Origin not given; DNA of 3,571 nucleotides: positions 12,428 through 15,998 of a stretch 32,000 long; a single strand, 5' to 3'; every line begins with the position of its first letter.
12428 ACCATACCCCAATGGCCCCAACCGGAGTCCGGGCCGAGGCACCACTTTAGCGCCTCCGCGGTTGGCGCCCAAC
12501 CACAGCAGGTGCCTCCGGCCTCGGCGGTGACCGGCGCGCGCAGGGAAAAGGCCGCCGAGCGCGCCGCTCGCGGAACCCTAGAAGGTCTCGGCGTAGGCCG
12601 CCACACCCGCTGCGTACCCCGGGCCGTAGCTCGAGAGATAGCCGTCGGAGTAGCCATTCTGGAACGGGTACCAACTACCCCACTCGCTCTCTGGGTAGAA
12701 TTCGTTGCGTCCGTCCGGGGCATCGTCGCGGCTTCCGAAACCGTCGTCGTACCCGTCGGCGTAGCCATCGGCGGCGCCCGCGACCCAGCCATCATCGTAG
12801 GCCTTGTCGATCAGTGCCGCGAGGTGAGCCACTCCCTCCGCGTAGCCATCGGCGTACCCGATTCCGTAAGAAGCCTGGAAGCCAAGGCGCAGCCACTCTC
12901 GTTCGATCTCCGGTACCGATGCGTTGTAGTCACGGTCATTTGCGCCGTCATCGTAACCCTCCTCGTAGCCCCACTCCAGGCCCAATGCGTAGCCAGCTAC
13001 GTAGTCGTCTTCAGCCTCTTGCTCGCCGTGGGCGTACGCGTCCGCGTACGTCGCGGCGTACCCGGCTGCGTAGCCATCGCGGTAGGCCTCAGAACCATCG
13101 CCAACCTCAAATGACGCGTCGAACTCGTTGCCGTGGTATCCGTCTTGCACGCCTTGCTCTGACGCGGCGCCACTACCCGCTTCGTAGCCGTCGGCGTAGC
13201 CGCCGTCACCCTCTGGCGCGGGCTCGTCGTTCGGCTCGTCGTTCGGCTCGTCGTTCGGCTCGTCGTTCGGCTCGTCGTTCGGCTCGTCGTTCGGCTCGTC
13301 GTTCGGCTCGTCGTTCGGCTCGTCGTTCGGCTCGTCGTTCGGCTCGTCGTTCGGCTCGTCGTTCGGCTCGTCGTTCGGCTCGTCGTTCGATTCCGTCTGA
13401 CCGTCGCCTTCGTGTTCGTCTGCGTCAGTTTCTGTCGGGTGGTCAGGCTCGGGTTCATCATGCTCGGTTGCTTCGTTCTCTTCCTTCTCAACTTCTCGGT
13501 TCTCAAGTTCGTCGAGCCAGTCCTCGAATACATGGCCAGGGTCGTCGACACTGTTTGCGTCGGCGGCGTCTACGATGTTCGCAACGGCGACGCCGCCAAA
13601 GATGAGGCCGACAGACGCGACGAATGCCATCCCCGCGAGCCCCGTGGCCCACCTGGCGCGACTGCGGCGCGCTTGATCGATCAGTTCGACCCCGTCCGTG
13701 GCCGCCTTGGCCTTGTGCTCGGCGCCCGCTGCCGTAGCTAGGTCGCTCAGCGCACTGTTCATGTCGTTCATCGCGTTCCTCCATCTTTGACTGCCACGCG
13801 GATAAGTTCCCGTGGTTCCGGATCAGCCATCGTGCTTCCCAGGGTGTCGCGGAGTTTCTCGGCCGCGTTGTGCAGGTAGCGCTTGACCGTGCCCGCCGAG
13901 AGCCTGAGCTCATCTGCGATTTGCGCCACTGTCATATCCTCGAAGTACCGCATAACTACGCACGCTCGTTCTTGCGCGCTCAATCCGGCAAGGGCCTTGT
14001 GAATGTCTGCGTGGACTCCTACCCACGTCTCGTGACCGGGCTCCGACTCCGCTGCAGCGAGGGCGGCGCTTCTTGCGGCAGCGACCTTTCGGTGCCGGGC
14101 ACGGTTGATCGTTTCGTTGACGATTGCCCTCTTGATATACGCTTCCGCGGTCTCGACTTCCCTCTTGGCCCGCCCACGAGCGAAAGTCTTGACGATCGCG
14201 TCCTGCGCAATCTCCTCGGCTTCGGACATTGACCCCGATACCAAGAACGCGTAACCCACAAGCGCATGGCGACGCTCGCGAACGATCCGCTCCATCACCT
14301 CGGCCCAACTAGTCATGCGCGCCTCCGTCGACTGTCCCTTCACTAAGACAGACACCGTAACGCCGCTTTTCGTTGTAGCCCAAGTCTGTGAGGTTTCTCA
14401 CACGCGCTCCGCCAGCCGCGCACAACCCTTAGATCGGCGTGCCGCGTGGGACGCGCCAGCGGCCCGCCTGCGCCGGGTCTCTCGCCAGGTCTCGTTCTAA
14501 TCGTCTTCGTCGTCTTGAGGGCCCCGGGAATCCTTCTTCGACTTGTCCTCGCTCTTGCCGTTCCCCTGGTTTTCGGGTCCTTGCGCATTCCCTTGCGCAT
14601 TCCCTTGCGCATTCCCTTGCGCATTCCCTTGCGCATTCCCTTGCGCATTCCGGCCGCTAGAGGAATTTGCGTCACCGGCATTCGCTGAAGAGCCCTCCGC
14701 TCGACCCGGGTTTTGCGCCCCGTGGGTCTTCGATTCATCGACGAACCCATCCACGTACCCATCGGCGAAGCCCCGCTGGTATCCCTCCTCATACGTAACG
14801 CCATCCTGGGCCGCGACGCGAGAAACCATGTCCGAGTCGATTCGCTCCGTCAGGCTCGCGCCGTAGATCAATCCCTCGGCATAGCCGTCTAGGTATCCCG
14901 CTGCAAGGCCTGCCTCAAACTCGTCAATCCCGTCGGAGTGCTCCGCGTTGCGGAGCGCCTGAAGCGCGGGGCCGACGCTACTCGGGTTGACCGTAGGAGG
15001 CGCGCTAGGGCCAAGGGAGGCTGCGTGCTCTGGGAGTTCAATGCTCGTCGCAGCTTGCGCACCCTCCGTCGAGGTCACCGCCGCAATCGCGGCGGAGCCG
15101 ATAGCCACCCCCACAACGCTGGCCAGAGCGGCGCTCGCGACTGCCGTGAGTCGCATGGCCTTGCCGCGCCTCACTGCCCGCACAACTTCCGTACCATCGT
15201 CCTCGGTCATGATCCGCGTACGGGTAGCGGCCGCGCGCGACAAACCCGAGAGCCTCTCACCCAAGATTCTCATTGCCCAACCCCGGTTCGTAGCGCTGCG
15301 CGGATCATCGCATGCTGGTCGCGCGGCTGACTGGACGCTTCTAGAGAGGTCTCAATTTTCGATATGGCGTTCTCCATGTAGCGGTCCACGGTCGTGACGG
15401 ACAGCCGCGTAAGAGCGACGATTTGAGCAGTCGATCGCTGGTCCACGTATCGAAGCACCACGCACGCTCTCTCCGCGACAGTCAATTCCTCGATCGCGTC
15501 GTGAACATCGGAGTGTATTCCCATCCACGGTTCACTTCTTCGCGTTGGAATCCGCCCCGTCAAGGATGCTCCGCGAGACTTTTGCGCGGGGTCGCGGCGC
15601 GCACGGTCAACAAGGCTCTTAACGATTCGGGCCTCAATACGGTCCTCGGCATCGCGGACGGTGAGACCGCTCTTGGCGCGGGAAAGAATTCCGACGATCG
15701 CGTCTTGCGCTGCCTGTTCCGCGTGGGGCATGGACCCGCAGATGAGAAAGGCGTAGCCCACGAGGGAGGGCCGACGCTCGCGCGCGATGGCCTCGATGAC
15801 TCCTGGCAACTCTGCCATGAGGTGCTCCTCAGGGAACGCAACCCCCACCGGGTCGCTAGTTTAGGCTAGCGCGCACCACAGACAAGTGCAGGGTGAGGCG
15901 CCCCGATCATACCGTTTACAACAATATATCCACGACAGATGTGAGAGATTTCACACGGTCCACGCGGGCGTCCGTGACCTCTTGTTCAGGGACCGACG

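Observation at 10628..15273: Partner proteins share an unrecognised, hyper-acidic Gly-aromatic tetrad-repeat ectodomain and lack any known anti-sigma motif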

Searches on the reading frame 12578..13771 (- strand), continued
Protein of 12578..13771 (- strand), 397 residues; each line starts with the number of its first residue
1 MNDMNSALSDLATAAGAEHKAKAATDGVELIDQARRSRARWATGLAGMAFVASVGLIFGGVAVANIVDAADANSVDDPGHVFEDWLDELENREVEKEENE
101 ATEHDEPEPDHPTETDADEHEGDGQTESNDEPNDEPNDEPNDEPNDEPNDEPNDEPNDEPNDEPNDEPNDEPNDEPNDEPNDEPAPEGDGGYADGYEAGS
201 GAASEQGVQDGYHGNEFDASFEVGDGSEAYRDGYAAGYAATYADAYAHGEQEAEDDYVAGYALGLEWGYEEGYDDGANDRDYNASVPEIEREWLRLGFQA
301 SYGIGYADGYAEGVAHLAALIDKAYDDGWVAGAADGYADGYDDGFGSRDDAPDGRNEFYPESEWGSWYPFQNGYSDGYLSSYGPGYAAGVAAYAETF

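Call 88: search_protein_families(library=pfam, proteins=[P0173, P0196, P0260, P0240, P0136, P0257, P0282, P0211], max_evalue=0.1)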
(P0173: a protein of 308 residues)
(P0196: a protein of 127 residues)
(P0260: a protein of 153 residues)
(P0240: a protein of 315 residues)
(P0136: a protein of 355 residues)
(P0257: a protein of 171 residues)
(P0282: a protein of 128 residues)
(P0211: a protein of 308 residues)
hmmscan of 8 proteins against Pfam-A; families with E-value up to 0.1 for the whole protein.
P0173 (308 aa): 1 family
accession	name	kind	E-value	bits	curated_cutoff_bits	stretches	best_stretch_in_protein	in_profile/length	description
PF09811.14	Yae1_N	-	0.00099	19.2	27.5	0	40-52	13-25/39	Essential protein Yae1, N terminal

P0196 (127 aa): 1 family
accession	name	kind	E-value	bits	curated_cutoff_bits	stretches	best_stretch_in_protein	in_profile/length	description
PF09811.14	Yae1_N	-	0.00043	20.4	27.5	0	112-124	13-25/39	Essential protein Yae1, N terminal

P0260 (153 aa): 3 families
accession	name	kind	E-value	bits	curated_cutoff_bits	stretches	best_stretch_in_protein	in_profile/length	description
PF09811.14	Yae1_N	-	1.6e-07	31.3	27.5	2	92-111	1-20/39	Essential protein Yae1, N terminal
PF10973.13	DUF2799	-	0.018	15.9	25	1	89-132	3-46/86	Protein of unknown function (DUF2799)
PF20635.2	SMN_YG-box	-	0.048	13.9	21.3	0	123-146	42-65/71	Survival Motor Neuron, YG-box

P0240 (315 aa): 3 families
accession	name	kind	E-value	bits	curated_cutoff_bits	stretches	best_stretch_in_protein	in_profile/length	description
PF09811.14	Yae1_N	-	6.5e-05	23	27.5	0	105-122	14-31/39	Essential protein Yae1, N terminal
PF04601.19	DUF569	-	0.046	13.9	23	1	268-301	32-64/142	Beta-trefoil domain of unknown function (DUF569)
PF18340.7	TraI_2B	-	0.068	13.5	26.7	0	272-300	30-58/79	DNA relaxase TraI 2B/2B-like domain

P0136 (355 aa): 1 family
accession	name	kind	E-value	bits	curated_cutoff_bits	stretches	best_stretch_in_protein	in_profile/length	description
PF09811.14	Yae1_N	-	0.019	15.1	27.5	0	203-221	15-33/39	Essential protein Yae1, N terminal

P0257 (171 aa): 0 families

P0282 (128 aa): 1 family
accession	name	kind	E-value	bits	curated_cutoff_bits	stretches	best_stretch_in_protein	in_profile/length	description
PF09811.14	Yae1_N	-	2.4e-06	27.5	27.5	1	94-115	7-28/39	Essential protein Yae1, N terminal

P0211 (308 aa): 2 families
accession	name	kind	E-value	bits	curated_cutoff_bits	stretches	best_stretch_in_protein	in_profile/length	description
PF07833.16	Cu_amine_oxidN1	-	2.7e-15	56.7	24.2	1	211-270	3-62/108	Copper amine oxidase N-terminal domain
PF09811.14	Yae1_N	-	0.00092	19.3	27.5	0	164-182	12-30/39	Essential protein Yae1, N terminal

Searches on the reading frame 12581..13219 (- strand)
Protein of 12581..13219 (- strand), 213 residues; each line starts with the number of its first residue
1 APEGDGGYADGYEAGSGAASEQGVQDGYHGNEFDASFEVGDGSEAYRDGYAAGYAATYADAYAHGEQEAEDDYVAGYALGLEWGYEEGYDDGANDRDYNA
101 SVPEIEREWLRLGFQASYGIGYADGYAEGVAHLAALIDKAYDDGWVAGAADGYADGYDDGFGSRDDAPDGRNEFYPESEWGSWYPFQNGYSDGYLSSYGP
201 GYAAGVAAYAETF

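Call 9: find_homologous_proteins(query=window:12581-13210:-, max_evalue=0.001)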
Query seq(210 aa): 3085 candidates shared short words with the query, none scored E <= 0.001.

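Call 55: predict_structure(protein=window:12581-13219:-)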
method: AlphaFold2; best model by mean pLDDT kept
length: 213 residues; sequences in the alignment: 1
mean_pLDDT: 37.4   pTM: 0.24
mean pLDDT of the five models: 37.4, 35.6, 34.6, 34.2, 33.6
residues with pLDDT >= 90: 0; 70-90: 0; 50-70: 4; < 50: 209
segments of 3 or more residues with pLDDT < 50: 1-110, 112-130, 132-137, 139-141, 143-213
pLDDT, mean of each block of 10 residues (from residue 1): 34 34 36 31 34 39 39 37 36 37 41 43 42 48 42 38 38 34 30 35 38 32
secondary structure, 60 per line:
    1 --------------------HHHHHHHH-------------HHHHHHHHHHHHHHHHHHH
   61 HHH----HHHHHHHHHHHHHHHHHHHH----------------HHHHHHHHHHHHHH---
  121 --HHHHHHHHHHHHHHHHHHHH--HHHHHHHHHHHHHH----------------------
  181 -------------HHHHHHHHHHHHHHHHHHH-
elements in order: H21-28 H42-63 H68-87 H104-117 H123-142 H145-158 H194-212

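Call 69: search_solved_structures(query=window:12581-13219:-, max_evalue=10, show_alignments=3)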
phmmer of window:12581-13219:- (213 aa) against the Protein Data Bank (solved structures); distinct sequences matched with E-value up to 10: 0.

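Call 80: predict_structure(alignment_id=A5)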
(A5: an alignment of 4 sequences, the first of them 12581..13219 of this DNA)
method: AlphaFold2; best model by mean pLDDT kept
length: 213 residues; sequences in the alignment: 4
mean_pLDDT: 43.1   pTM: 0.29
mean pLDDT of the five models: 43.1, 40.1, 38.7, 37.6, 37.5
residues with pLDDT >= 90: 0; 70-90: 1; 50-70: 65; < 50: 147
segments of 3 or more residues with pLDDT < 50: 1-129, 166-181
pLDDT, mean of each block of 10 residues (from residue 1): 33 31 28 30 35 33 31 31 31 35 43 39 41 58 62 64 52 44 60 65 57 46
secondary structure, 60 per line:
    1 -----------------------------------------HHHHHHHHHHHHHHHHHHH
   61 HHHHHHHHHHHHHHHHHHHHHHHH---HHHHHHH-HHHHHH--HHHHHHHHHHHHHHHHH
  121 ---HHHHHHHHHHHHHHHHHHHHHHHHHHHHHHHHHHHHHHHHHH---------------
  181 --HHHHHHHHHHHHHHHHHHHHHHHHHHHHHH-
elements in order: H42-84 H88-94 H96-101 H104-120 H124-165 H183-212

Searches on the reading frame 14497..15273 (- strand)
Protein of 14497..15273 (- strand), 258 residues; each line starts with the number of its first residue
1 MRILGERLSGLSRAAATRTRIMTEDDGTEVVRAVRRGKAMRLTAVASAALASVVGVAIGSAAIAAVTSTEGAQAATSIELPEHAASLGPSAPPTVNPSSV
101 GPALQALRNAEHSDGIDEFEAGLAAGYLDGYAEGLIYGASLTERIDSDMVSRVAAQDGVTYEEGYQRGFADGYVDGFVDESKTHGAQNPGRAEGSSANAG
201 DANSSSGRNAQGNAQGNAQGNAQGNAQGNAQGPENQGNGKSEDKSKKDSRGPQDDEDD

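Call 3: search_protein_families(library=pfam, proteins=[window:14497-15273:-], max_evalue=1)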
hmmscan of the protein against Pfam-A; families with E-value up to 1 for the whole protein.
window:14497-15273:- (258 aa): 3 families
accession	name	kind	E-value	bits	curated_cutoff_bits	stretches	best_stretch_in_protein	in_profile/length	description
PF09811.14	Yae1_N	-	0.17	12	27.5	1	161-177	22-38/39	Essential protein Yae1, N terminal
PF18602.6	Rap1a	-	0.37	11.8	27.7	0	160-185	15-36/90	Rap1a immunity proteins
PF19939.4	DUF6401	-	0.75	10.7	29.2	0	171-196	35-60/82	Family of unknown function (DUF6401)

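Call 4: search_protein_families(library=ncbifam, proteins=[window:14497-15273:-], max_evalue=1)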
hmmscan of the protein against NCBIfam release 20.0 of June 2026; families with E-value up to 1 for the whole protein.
window:14497-15273:- (258 aa): 2 families
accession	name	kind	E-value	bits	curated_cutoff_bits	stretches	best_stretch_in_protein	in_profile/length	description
NF004270.2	PRK05687.2-1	equivalog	0.00027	20.6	180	1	92-138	26-74/223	flagellar assembly protein FliH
NF009925.1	PRK13386.1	equivalog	0.34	10.2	192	0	161-196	43-76/228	flagellar assembly protein FliH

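Call 65: search_protein_families(library=phrogs, proteins=[window:14500-15273:-], max_evalue=0.001)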
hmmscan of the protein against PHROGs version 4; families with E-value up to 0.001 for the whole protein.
window:14500-15273:- (258 aa): 0 families

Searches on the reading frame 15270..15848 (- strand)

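Call 3: search_protein_families(library=pfam, proteins=[window:15270-15848:-], max_evalue=1)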
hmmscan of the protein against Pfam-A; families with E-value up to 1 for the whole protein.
window:15270-15848:- (192 aa): 6 families
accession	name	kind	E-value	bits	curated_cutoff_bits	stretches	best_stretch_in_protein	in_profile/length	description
PF08281.18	Sigma70_r4_2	-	1.5e-09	37.8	25.7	1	114-164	3-53/54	Sigma-70, region 4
PF04545.22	Sigma70_r4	-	0.0016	18.4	24.1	1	118-165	1-48/50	Sigma-70, region 4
PF13518.12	HTH_28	-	0.0029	18.1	25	1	126-157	1-32/52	Helix-turn-helix domain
PF13384.12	HTH_23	-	0.0029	17.8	24.6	1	123-157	3-37/50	Homeodomain-like domain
PF22278.2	DUF6958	-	0.21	12.4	27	1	46-81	23-58/90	Family of unknown function (DUF6958)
PF13551.12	HTH_29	-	0.31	11.6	28.1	1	127-158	1-33/64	Winged helix-turn helix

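Call 4: search_protein_families(library=ncbifam, proteins=[window:15270-15848:-], max_evalue=1)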
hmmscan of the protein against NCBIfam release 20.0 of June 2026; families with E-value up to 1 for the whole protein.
window:15270-15848:- (192 aa): 30 families (the best 25 are shown)
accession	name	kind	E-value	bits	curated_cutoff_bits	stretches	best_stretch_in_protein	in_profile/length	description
TIGR02983.1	SigE-fam_strep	subfamily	6.9e-15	55.3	141.55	1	19-170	9-159/162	SigE family RNA polymerase sigma factor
TIGR02937.1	sigma70-ECF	superfamily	2.8e-08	33.6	42.9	1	26-167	11-163/165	sigma-70 family RNA polymerase sigma factor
TIGR02985.1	Sig70_bacteroi1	subfamily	7.9e-06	26.2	126.4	1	112-169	105-162/162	RNA polymerase sigma-70 factor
NF058625.1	sigma_PG0214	equivalog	3.4e-05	23.6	130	1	25-171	13-163/170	GFO_1088 family ECF-type sigma factor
NF009189.0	PRK12537.1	equivalog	0.00019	21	261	1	23-162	30-174/182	RNA polymerase sigma factor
NF007223.0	PRK09641.1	equivalog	0.00068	19.5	209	1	111-156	126-171/187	RNA polymerase sigma factor SigW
NF009195.0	PRK12543.1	subfamily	0.0009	18.8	197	1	113-173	122-182/192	RNA polymerase sigma factor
NF005385.0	PRK06930.1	subfamily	0.0011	18.7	136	1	115-172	108-165/170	positive control sigma-like factor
NF053879.1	RNAPolSigSigVBac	equivalog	0.0012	18.5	190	1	112-170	98-156/160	RNA polymerase sigma factor SigV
NF009179.0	PRK12527.1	equivalog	0.002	18.2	162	1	38-164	17-148/159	RNA polymerase sigma factor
TIGR02954.1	Sig70_famx3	hypoth_equivalog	0.0029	17.4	188.5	1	112-171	110-169/170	RNA polymerase sigma-70 factor, TIGR02954 family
NF007228.0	PRK09646.1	subfamily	0.0032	17.1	226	1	112-171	133-192/194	ECF RNA polymerase sigma factor SigK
NF009166.1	PRK12513.1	equivalog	0.0034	17.1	206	1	111-172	128-189/193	RNA polymerase sigma factor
TIGR02948.1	SigW_bacill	equivalog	0.0037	17.3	243.1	1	109-156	124-171/187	RNA polymerase sigma factor SigW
TIGR03001.1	Sig-70_gmx1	subfamily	0.0037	16.6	154.6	1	111-174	151-214/244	RNA polymerase sigma-70 factor, Myxococcales family 1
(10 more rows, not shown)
